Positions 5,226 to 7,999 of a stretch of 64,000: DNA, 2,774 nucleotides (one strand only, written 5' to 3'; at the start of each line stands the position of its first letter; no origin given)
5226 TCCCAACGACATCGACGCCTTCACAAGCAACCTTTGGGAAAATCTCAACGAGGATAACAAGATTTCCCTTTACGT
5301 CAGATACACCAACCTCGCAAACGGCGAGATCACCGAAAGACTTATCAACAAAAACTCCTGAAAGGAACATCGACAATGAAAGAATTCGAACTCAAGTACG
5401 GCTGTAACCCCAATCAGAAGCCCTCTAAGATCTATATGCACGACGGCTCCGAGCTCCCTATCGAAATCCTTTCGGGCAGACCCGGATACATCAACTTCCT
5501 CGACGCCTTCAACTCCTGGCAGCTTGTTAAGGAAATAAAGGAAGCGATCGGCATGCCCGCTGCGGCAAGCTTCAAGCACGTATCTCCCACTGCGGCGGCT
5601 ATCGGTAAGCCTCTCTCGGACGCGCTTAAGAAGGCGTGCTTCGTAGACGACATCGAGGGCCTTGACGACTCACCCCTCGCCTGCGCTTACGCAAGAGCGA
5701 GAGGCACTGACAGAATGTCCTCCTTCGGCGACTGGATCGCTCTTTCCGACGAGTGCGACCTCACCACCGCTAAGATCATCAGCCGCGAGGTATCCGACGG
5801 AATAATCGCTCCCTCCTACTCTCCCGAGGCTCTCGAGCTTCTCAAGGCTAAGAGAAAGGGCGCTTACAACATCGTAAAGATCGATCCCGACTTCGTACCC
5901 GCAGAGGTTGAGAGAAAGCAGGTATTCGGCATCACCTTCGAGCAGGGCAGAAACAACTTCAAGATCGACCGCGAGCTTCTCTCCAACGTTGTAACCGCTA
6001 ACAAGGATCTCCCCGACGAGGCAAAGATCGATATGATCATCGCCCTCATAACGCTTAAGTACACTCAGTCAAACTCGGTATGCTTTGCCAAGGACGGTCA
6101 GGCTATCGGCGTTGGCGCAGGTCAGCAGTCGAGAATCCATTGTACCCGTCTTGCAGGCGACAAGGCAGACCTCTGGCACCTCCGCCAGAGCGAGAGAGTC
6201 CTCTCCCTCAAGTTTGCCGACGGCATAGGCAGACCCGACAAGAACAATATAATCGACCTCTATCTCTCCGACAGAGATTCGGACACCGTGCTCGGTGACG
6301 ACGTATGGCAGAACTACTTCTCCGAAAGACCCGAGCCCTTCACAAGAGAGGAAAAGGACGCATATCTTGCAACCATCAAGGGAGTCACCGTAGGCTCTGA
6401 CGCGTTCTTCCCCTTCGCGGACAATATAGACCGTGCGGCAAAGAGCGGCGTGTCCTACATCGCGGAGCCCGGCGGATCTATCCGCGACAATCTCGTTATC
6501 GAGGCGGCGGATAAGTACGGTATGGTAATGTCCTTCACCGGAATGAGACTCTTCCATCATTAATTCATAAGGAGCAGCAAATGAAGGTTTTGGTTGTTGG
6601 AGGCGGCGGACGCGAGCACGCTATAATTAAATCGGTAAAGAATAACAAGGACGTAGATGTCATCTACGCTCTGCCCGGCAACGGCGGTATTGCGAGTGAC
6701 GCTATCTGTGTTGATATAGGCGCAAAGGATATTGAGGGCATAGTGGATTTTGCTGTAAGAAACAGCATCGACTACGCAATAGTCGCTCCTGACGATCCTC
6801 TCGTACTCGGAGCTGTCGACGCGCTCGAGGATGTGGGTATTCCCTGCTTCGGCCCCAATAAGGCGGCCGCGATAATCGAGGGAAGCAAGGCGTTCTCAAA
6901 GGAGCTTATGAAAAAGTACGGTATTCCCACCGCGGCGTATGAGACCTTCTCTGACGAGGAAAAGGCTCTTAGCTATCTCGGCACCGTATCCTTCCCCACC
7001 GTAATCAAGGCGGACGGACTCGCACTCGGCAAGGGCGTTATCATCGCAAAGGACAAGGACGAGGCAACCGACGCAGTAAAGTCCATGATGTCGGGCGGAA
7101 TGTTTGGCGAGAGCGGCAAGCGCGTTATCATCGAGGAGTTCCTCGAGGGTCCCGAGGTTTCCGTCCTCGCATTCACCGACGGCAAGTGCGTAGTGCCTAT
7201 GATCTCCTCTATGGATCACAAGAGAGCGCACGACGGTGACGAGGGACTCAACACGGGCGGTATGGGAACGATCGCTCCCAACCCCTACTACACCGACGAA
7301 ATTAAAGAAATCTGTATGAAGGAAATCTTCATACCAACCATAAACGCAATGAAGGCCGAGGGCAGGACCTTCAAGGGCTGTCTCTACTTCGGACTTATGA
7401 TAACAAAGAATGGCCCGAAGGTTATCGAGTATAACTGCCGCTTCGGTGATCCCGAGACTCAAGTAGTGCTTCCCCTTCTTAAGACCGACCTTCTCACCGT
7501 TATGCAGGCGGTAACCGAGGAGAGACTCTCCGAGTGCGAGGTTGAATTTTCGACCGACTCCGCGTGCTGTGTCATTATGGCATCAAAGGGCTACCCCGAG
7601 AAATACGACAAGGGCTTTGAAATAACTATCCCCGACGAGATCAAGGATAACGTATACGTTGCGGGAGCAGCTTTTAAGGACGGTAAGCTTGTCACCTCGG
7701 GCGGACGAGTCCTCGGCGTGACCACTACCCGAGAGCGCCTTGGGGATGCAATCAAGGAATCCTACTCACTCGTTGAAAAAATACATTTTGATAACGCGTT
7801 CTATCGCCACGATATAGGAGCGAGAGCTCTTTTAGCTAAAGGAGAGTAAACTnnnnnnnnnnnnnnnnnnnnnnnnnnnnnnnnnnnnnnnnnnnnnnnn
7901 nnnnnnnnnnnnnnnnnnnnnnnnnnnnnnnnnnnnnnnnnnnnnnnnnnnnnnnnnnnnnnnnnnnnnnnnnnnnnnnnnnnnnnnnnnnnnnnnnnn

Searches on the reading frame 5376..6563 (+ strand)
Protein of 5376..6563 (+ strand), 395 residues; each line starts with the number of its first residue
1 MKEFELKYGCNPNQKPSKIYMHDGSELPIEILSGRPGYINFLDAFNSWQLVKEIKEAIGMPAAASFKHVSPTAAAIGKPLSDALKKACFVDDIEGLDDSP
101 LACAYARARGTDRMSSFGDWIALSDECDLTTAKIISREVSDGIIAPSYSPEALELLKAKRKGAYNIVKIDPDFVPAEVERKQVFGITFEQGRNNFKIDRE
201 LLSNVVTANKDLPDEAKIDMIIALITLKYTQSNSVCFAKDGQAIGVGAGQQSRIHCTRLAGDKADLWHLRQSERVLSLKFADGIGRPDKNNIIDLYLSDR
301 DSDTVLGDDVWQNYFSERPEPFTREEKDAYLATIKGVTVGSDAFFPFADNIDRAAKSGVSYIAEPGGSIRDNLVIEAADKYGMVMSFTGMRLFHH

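Call 61: search_protein_families(library=pfam, proteins=[window:5376-6563:+], max_evalue=0.00001)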
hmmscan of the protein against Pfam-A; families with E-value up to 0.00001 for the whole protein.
window:5376-6563:+ (395 aa): 1 family
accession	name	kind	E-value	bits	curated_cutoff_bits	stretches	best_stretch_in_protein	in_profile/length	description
PF01808.24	AICARFT_IMPCHas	-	1.4e-56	192.7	25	1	3-263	76-311/311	AICARFT/IMPCHase bienzyme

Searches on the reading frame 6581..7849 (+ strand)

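Call 61: search_protein_families(library=pfam, proteins=[window:6581-7849:+], max_evalue=0.00001)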
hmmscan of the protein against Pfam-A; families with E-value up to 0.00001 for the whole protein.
window:6581-7849:+ (422 aa): 5 families
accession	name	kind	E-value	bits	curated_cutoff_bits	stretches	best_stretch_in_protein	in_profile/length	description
PF01071.24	GARS_A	-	3.5e-80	268.9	27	1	101-293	1-194/194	Phosphoribosylglycinamide synthetase, ATP-grasp (A) domain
PF02844.21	GARS_N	-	2e-33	115.5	29.5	1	1-100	1-100/100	Phosphoribosylglycinamide synthetase, N domain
PF02843.22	GARS_C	-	1.4e-29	102.7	34.8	1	328-415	1-92/92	Phosphoribosylglycinamide synthetase, C domain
PF02786.22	CPSase_L_D2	-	1.9e-10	41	19.8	1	104-287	3-179/211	Carbamoyl-phosphate synthase L chain, ATP binding domain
PF02222.28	ATP-grasp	-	1.6e-07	31.6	27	1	109-198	2-87/179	ATP-grasp domain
